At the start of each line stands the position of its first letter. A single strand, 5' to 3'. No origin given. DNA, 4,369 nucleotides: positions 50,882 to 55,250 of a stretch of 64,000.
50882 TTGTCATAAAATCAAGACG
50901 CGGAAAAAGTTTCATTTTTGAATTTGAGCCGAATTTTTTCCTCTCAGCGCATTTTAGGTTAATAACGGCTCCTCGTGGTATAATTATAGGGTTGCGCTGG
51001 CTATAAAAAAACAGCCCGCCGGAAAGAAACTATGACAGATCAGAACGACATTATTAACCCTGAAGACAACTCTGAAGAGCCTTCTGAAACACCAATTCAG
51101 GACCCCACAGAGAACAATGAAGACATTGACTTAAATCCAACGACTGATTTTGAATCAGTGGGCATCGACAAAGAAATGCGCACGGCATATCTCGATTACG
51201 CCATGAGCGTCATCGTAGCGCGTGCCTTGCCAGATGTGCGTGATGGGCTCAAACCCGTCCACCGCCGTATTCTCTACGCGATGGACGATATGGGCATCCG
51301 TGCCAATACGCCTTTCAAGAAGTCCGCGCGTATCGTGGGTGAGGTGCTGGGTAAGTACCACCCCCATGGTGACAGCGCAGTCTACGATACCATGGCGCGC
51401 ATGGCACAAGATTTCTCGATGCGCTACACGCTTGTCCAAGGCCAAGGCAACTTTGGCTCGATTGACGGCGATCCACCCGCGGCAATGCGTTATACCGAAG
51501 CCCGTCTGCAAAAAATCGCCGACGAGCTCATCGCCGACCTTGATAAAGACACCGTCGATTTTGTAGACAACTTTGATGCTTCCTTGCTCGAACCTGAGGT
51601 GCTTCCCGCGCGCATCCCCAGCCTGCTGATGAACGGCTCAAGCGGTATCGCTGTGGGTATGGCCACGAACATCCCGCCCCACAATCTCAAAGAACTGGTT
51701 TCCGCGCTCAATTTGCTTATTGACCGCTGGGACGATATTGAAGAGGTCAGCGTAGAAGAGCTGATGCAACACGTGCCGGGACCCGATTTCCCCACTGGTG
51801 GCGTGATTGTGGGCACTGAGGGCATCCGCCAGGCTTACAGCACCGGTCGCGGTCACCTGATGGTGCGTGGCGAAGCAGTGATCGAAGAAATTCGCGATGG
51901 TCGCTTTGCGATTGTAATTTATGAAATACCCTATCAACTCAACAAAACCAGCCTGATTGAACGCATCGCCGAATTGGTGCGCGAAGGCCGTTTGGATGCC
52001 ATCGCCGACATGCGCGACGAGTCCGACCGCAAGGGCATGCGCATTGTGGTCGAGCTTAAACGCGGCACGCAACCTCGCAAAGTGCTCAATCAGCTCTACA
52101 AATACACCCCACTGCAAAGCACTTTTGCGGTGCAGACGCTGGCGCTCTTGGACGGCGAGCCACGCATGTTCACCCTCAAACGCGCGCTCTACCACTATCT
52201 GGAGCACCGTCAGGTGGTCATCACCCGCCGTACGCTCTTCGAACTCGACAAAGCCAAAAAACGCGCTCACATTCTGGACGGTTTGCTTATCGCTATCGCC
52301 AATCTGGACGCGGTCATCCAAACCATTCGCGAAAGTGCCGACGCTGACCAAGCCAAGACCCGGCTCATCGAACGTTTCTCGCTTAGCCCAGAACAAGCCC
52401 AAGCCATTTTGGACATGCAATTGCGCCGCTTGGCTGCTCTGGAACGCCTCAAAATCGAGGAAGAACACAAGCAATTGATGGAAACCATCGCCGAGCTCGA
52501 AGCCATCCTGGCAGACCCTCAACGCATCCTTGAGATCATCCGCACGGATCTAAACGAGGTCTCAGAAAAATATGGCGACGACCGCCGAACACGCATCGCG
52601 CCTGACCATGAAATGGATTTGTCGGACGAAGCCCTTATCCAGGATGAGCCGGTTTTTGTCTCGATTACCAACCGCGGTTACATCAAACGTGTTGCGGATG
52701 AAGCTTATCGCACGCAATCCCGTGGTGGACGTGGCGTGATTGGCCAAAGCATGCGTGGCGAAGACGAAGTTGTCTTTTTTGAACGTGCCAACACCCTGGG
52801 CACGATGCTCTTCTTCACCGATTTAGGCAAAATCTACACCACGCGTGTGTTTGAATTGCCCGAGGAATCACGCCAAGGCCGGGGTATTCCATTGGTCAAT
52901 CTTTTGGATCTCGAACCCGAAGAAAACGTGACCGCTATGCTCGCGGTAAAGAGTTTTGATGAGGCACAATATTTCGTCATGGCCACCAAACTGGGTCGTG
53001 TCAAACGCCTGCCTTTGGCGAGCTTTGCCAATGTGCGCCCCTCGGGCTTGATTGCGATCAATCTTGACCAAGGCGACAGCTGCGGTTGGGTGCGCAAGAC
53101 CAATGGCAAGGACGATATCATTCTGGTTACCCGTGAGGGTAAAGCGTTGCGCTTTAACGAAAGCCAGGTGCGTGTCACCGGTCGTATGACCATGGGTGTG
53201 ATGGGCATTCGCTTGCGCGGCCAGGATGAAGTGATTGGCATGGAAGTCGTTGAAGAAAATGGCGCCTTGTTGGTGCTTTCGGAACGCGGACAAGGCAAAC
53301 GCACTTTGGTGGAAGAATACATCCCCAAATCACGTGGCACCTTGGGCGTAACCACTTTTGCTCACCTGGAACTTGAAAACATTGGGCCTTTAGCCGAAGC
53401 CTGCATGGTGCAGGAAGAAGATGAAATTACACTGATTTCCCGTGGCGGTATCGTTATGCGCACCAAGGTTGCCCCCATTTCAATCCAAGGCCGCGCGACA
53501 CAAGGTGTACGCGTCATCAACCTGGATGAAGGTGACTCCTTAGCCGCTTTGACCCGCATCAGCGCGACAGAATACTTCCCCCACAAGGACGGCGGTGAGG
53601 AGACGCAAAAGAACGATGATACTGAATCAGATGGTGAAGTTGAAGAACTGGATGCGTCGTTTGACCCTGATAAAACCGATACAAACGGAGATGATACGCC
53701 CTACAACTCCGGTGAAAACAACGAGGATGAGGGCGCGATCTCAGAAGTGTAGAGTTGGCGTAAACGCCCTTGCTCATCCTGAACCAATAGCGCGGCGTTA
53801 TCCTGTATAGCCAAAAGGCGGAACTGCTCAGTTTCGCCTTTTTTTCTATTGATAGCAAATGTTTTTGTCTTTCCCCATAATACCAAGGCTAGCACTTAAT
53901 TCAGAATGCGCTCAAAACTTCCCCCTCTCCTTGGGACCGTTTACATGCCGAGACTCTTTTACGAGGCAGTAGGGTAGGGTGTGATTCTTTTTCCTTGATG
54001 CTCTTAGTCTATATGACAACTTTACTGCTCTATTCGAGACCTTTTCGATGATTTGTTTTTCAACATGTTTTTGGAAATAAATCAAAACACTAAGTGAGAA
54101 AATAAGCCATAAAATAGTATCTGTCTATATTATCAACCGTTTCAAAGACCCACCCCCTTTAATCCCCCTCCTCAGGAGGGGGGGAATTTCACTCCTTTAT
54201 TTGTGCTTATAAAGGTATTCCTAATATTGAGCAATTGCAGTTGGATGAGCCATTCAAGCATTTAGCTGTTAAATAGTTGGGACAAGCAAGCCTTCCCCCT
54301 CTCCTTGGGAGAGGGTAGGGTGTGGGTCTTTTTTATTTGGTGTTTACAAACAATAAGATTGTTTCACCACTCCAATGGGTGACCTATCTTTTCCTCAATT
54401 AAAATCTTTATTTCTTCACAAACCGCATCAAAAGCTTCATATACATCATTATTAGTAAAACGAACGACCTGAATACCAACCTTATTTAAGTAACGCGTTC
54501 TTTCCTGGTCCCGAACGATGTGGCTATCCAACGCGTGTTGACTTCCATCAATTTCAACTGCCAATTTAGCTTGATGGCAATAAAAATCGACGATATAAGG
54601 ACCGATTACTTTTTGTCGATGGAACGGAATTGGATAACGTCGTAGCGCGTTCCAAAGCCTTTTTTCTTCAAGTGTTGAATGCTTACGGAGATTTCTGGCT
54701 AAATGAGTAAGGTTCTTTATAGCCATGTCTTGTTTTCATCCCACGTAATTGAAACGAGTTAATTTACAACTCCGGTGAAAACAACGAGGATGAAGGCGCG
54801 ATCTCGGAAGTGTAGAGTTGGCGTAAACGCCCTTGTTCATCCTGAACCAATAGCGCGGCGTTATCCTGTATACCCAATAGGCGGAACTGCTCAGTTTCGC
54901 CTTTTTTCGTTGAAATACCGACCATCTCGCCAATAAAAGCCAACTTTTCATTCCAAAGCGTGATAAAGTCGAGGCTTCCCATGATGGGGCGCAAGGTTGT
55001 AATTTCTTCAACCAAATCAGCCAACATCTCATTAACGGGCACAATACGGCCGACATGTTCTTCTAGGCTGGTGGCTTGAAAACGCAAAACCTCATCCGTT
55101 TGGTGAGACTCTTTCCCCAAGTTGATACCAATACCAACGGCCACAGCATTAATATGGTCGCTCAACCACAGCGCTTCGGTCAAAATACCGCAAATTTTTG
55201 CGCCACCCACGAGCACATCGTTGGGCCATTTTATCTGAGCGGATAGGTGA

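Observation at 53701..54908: DUF559 endonuclease cassette wedged between antisense-overlapping gyrA and birA tails, bounded by a ~145-bp duplication that rescues both genes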

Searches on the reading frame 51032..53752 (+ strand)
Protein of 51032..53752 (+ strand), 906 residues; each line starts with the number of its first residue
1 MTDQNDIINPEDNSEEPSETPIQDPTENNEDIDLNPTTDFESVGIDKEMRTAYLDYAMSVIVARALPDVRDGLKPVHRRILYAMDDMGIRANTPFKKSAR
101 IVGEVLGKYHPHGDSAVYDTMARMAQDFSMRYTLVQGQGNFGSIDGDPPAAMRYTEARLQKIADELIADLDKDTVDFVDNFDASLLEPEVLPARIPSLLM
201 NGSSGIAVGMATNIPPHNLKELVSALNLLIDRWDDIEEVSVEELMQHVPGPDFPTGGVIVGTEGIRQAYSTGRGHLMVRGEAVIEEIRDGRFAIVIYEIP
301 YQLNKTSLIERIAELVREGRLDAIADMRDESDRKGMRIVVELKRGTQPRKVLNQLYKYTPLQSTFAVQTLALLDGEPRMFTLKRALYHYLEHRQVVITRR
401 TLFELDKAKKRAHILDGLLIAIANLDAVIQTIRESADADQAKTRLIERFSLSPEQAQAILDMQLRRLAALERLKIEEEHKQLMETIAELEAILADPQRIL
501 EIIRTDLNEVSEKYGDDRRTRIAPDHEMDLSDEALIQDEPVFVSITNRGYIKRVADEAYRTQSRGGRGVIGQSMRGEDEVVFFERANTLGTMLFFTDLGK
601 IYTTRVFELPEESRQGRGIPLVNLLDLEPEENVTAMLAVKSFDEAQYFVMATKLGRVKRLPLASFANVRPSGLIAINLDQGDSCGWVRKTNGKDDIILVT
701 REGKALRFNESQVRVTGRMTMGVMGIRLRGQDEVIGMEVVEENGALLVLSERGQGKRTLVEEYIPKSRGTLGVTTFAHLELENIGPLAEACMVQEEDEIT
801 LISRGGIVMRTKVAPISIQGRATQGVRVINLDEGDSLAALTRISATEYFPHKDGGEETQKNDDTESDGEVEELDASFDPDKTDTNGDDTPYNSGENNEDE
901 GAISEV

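Call 8: search_protein_families(library=pfam, proteins=[window:51032-53752:+], max_evalue=0.01)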
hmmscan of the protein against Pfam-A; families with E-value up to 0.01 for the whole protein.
window:51032-53752:+ (906 aa): 2 families
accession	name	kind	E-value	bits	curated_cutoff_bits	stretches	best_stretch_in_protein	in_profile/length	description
PF00521.26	DNA_topoisoIV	-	3.8e-162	540.5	31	1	64-507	1-431/432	DNA gyrase/topoisomerase IV, subunit A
PF03989.18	DNA_gyraseA_C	-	6.5e-59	195.6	27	6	694-740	1-47/48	DNA gyrase C-terminal domain, beta-propeller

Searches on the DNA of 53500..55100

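Call 43: search_rna_families(source=window, start=53500, end=55100, threshold=evalue, max_evalue=1)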
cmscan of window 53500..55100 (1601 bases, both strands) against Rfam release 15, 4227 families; matches with E-value up to 1: 3.
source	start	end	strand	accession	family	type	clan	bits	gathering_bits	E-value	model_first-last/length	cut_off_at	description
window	53815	53875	-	RF02844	RefA9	Gene; antisense;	-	28.8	49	0.066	1-64/64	no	Enterococcus sRNA A9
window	53868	54020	-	RF02161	PART1_3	Gene; lncRNA;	-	22.1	40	0.035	1-131/131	no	Prostate androgen-regulated transcript 1 conserved region 3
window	54732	54755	-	RF01315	CRISPR-DR2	Gene; CRISPR;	CL00014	20.8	37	0.95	1-30/30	no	CRISPR RNA direct repeat element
